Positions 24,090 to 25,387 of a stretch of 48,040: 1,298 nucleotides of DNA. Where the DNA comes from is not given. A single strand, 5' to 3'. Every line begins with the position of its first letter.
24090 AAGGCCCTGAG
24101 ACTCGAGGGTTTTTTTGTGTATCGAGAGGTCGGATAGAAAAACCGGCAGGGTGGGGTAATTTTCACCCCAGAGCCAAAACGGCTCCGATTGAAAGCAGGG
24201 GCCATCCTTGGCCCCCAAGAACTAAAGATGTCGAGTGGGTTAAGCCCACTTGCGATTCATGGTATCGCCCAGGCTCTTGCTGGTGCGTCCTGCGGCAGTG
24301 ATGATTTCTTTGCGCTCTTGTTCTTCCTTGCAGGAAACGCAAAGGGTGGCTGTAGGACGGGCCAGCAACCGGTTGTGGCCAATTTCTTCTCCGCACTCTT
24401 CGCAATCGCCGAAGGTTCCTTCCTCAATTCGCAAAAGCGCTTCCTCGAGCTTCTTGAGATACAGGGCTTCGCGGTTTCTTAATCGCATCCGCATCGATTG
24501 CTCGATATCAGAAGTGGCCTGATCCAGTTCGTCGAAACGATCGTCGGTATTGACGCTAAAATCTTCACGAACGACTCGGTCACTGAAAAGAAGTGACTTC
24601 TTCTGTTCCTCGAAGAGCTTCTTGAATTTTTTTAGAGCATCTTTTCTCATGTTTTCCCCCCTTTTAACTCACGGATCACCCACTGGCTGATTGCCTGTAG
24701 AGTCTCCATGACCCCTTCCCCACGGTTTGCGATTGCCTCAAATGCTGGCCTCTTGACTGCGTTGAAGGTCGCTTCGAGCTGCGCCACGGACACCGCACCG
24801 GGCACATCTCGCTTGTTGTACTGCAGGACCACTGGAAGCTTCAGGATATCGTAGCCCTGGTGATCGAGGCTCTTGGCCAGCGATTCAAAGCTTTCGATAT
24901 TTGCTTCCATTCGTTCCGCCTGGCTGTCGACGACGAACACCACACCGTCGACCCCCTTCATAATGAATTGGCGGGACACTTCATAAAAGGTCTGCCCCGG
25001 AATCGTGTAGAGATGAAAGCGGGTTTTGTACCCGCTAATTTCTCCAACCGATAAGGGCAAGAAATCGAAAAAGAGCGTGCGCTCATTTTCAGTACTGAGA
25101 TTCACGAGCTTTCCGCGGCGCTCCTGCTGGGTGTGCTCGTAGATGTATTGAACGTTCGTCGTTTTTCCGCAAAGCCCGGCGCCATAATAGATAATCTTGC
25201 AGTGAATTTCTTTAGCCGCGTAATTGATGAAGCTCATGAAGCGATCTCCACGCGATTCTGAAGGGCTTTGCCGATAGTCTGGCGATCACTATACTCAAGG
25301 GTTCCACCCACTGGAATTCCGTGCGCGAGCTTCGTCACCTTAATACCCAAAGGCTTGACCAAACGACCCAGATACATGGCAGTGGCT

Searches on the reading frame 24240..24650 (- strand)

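Call 10: search_protein_families(library=pfam, proteins=[window:24240-24650:-], max_evalue=0.01)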
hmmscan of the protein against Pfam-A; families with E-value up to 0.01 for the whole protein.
window:24240-24650:- (136 aa): 2 families
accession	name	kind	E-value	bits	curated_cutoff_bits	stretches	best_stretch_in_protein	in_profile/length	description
PF01258.23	zf-dskA_traR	-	2.7e-14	53.3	24.9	1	78-113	1-36/36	Prokaryotic dksA/traR C4-type zinc finger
PF21157.2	DksA_N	-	3.6e-06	27.6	27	1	6-75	2-71/71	DnaK suppressor protein DksA, N-terminal domain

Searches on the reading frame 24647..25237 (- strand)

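Call 10: search_protein_families(library=pfam, proteins=[window:24647-25237:-], max_evalue=0.01)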
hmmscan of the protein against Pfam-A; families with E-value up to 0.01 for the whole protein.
window:24647-25237:- (196 aa): 6 families
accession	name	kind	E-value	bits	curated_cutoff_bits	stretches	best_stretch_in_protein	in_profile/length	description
PF00025.27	Arf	-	6.9e-08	32.6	22.3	1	63-184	49-171/174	ADP-ribosylation factor family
PF03029.23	ATP_bind_1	-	0.0002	21.7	27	0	23-53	7-38/240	Conserved hypothetical ATP binding protein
PF04670.18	Gtr1_RagA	-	0.00034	20.6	22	1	14-125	1-106/232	Gtr1/RagA G protein conserved region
PF00071.28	Ras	-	0.00058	19.9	21.6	1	47-185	24-158/162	Ras family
PF08477.19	Roc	-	0.0029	18.3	27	1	14-127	1-105/119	Ras of Complex, Roc, domain of DAPkinase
PF00009.33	GTP_EFTU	-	0.0035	17.4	26.5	1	24-173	15-158/188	Elongation factor Tu GTP binding domain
